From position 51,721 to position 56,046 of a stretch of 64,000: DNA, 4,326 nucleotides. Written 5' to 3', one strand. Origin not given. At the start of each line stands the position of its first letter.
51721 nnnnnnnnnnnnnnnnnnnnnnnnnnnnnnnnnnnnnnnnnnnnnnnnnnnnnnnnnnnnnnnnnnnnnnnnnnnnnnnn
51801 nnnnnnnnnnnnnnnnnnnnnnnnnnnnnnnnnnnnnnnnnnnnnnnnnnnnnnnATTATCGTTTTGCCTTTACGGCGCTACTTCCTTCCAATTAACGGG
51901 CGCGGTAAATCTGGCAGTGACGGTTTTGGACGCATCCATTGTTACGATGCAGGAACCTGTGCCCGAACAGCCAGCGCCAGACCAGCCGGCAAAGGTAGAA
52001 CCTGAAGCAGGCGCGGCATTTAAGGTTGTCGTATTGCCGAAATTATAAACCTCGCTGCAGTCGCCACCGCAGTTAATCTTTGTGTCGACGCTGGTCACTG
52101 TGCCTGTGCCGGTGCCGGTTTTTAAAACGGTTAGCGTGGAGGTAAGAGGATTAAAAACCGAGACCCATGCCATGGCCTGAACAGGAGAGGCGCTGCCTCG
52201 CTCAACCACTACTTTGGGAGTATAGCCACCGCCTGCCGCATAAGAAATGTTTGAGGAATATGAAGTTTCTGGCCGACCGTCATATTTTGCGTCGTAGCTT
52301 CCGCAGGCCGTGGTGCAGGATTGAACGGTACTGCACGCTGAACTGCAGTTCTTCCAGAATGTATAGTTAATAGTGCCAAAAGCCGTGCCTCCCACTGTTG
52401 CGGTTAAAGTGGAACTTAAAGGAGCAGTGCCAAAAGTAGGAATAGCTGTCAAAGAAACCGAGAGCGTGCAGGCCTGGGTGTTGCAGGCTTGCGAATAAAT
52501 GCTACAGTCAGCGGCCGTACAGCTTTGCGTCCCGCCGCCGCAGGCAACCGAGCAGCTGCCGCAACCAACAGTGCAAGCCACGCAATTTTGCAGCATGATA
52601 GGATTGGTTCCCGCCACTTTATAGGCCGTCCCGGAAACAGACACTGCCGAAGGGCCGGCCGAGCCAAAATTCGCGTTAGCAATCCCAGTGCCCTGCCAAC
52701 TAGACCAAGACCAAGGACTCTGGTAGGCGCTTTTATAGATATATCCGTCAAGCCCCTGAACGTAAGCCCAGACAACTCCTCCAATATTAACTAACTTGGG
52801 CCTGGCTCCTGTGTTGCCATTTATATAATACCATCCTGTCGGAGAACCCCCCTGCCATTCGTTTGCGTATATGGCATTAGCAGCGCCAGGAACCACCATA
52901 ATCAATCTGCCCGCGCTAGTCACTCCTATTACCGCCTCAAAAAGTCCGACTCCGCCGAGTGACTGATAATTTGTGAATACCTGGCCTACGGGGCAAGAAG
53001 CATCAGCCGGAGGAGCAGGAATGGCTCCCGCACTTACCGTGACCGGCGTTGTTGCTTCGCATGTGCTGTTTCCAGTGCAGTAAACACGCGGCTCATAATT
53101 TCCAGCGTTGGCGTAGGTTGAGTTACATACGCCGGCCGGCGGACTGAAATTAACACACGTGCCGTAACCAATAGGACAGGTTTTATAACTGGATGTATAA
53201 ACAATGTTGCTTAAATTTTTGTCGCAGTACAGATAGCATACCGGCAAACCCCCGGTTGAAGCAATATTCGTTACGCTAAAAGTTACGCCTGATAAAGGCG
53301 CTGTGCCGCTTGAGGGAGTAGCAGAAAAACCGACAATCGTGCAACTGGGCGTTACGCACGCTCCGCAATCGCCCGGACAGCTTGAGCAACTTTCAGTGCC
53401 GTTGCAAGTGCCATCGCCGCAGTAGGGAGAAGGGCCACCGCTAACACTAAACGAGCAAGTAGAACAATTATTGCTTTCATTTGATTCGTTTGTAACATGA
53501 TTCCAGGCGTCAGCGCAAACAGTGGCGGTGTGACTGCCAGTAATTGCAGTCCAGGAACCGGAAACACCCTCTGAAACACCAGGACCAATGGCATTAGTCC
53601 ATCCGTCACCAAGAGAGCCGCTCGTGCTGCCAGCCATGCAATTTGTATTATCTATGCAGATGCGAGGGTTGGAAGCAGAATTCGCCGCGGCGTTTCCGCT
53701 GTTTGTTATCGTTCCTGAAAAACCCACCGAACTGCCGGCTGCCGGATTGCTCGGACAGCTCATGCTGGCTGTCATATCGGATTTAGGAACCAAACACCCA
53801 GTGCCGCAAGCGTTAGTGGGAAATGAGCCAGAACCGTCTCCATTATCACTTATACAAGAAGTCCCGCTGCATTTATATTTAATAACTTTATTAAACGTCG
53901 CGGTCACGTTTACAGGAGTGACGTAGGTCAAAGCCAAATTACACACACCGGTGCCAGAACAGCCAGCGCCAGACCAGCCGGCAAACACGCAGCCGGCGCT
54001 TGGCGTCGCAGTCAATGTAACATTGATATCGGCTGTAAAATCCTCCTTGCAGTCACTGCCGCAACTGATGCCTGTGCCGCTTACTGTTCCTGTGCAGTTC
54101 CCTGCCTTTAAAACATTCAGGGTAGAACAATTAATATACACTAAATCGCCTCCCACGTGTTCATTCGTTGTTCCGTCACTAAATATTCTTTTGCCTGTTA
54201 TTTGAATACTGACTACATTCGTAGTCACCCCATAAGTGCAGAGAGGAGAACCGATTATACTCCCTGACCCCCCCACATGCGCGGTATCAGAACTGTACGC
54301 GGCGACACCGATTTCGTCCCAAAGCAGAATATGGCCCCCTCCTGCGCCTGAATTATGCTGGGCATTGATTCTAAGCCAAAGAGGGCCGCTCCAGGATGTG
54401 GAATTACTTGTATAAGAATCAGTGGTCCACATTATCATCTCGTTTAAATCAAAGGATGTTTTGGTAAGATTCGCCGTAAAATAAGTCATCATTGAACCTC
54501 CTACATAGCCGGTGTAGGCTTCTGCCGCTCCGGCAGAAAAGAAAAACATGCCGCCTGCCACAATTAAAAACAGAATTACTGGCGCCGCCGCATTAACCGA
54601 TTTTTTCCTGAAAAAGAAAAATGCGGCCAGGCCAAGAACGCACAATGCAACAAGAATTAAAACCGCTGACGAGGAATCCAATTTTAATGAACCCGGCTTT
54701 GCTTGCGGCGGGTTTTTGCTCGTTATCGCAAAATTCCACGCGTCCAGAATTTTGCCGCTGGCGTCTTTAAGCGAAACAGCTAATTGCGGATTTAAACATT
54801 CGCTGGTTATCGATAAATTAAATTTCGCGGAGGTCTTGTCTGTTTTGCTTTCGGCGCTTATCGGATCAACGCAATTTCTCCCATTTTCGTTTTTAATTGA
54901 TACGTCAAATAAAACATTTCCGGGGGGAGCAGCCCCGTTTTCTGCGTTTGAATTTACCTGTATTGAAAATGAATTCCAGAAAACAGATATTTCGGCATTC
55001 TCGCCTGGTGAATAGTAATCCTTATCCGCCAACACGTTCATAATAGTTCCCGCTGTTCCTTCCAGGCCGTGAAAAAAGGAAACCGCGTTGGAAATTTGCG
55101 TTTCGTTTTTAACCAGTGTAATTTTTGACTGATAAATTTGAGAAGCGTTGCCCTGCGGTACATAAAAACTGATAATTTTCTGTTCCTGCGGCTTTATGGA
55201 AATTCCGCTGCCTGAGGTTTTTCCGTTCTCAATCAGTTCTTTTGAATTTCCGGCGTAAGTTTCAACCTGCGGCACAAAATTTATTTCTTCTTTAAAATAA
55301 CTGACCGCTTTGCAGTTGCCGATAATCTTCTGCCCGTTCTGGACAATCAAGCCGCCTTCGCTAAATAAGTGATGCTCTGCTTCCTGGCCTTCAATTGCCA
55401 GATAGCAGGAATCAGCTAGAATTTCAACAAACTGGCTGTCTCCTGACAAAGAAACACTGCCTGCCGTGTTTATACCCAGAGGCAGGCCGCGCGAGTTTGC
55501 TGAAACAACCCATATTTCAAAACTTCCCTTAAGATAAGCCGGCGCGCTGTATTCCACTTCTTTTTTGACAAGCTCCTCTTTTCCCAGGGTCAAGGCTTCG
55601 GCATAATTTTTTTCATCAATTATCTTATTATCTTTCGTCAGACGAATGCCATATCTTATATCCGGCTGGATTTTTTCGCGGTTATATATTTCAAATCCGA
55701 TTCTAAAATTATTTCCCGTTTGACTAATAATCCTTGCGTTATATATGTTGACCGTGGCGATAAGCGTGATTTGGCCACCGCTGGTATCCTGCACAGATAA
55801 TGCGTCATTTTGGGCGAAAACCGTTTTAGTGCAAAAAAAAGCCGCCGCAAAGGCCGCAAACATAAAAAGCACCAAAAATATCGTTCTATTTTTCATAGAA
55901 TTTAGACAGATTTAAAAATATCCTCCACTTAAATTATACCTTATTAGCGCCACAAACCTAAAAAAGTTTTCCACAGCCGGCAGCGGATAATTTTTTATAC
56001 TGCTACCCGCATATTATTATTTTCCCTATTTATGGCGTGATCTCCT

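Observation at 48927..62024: Pilus-associated adhesin locus: three minor pilins, a Gly-rich anchored protein, two giant TSP1-like surface proteins and an M64-like protein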

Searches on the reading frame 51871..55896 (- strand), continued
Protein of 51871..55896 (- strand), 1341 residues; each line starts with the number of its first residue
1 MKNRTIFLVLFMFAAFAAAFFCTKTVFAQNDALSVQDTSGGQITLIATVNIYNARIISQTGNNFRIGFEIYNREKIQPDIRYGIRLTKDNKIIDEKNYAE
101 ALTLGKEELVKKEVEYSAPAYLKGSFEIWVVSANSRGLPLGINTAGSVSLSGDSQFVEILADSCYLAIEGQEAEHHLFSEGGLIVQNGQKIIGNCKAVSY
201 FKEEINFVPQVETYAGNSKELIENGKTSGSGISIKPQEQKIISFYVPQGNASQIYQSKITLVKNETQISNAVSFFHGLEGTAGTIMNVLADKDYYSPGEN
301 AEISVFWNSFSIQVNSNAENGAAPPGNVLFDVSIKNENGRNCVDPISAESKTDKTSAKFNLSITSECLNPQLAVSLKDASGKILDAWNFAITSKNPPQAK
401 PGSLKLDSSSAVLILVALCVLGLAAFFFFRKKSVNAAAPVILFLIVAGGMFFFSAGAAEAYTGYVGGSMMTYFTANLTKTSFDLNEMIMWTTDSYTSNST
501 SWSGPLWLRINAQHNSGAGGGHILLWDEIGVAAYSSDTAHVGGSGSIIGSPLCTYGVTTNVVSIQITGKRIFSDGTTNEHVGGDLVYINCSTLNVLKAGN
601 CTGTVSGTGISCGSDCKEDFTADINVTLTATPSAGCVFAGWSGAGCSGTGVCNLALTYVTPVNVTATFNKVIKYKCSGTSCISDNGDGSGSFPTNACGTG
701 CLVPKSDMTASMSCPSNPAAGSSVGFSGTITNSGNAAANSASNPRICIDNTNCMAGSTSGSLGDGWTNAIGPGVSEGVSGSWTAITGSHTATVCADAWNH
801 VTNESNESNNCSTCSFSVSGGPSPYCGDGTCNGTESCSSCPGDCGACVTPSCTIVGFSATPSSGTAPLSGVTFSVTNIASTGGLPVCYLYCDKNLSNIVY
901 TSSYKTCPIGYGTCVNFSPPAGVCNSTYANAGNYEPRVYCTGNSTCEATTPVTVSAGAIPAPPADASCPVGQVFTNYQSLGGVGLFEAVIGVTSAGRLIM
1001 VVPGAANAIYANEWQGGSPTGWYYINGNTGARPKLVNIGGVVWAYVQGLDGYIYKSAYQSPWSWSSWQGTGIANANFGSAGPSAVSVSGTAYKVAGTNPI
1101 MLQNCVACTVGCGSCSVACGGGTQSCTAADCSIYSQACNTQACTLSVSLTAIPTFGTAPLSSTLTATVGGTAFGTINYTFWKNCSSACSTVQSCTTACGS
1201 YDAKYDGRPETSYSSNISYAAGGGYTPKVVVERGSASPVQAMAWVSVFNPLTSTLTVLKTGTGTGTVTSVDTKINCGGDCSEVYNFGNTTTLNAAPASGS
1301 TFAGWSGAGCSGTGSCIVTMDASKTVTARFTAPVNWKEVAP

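Call 71: fold_search(model_id=the predicted structure, library=pdb)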
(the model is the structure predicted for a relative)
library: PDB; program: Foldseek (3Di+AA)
matches with E <= 10: 1845; with E <= 0.001: 314
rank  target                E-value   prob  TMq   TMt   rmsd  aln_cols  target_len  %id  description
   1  9fx3_A                1.7e-10  1.00  0.15  0.10  27.9       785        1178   10  Structure of active human CD109 (released 2025-03-19)
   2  9fx2                  1.8e-10  1.00  0.16  0.11  27.4       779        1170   10  Structure of methylamine activated CD109 (released 2025-03-19)
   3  7q60                  8.5e-10  1.00  0.14  0.10  22.4       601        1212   10  Structure of TEV cleaved A2ML1 (A2ML1-TE) (released 2022-04-20)
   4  9u61_C                1.7e-09  1.00  0.17  0.19  22.7       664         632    8  CP/MBL pathways C3 convertase C4b2a and C3 complex (released 2026-01-14)
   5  9ijj_h                2.3e-09  1.00  0.10  0.06  36.8       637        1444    9  In situ structure of the central apparatus in mouse sperm axoneme. (released 2025-06-04)
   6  9ijj_C                3.6e-09  1.00  0.12  0.10  45.6       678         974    9  In situ structure of the central apparatus in mouse sperm axoneme. (released 2025-06-04)
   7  4u4j                  4.1e-09  1.00  0.20  0.11  23.9       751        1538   10  Crystal structure of Salmonella alpha-2-macroglobulin mutant Y1175G (released 2014-09-17)
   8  8s3o_A                4.6e-09  1.00  0.18  0.12  22.6       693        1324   10  Structure of native human CD109 (released 2025-03-05)
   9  5a42                  4.6e-09  1.00  0.15  0.09  22.1       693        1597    8  Cryo-EM single particle 3D reconstruction of the native conformation of E. coli alpha-2-macroglobulin (ECAM) (released 2015-07-29)
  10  9u61_E                5.3e-09  1.00  0.17  0.11  23.1       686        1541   10  CP/MBL pathways C3 convertase C4b2a and C3 complex (released 2026-01-14)
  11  8enu_G                7.4e-09  1.00  0.17  0.19  23.3       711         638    8  Structure of the C3bB proconvertase in complex with lufaxin (released 2023-08-09)
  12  4u48                  7.7e-09  1.00  0.17  0.10  25.8       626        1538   11  Crystal structure of Salmonella alpha-2-macroglobulin (released 2014-09-17)
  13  5fo7_A                7.7e-09  1.00  0.17  0.19  22.1       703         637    8  Crystal Structure of Human Complement C3b at 2.8 Angstrom resolution (released 2016-04-06)
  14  9qk2_F                1.1e-08  1.00  0.17  0.18  22.5       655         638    9  Structure of the Complement classical and lectin pathway C3 convertase in complex with substrate C3 (released 2025-12-24)
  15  2q7n_A                1.1e-08  1.00  0.11  0.16  31.1       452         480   10  Crystal structure of Leukemia inhibitory factor in complex with LIF receptor (domains 1-5) (released 2007-07-31)
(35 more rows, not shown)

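Call 74: find_encoding_contigs(protein=P0001, flank=10000, max_places=3)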
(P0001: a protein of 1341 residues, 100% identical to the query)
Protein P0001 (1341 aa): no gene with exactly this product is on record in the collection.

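Call 76: search_protein_families(library=pfam, alignment_id=A4, max_evalue=0.001)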
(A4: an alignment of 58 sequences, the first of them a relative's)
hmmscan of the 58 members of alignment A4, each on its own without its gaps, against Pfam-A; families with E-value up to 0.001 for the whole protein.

A. member 1, P0004 (759 aa): 0 families

B. families by the number of members that match (of 58 scanned): 23 families
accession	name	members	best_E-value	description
PF18998.6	Flg_new_2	6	4.2e-30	Divergent InlB B-repeat domain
PF18911.6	PKD_4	2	3.2e-09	PKD domain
PF00090.25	TSP_1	2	6.1e-08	Thrombospondin type 1 domain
PF19028.6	TSP1_spondin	2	1.9e-05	Spondin-like TSP1 domain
PF19030.6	TSP1_ADAMTS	1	7.1e-11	Thrombospondin type 1 domain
PF03815.24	LCCL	1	2.8e-10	LCCL domain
PF09479.16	Flg_new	1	3.9e-09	Listeria-Bacteroides repeat domain (List_Bact_rpt)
PF17957.7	Big_7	1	4.8e-06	Bacterial Ig domain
PF06781.17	CrgA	1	1.1e-05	Cell division protein CrgA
PF08642.15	Rxt3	1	1.7e-05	Histone deacetylation protein Rxt3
PF13567.11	DUF4131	1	2.8e-05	Domain of unknown function (DUF4131)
PF25788.1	Ig_Rha78A_N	1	5.1e-05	Rha78A-like, N-terminal immunoglobulin domain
PF02368.24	Big_2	1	9.3e-05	Bacterial Ig-like domain (group 2)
PF22352.2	K319L-like_PKD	1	0.00014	K319L-like, PKD domain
PF01080.22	Presenilin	1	0.00019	Presenilin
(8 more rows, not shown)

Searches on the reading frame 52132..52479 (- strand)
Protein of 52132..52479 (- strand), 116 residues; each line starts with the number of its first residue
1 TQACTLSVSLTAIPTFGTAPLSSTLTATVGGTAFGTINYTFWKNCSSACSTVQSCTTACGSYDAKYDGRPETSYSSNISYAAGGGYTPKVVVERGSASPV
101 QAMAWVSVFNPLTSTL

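Call 26: search_protein_families(library=pfam, proteins=[window:52132-52479:-], max_evalue=10)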
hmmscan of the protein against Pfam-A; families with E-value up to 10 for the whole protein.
seq(116 aa): 1 family
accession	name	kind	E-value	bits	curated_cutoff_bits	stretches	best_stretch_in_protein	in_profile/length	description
PF06687.17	SUR7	-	0.48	10.5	29.6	1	3-65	11-78/201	SUR7/PalI family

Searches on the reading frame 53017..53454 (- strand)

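Call 26: search_protein_families(library=pfam, proteins=[window:53017-53454:-], max_evalue=10)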
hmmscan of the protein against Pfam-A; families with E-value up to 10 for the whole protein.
seq(146 aa): 1 family
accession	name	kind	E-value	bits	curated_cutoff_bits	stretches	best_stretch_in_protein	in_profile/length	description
PF24180.1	Avr2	-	0.096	13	27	1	58-122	18-80/156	Effector protein Avr2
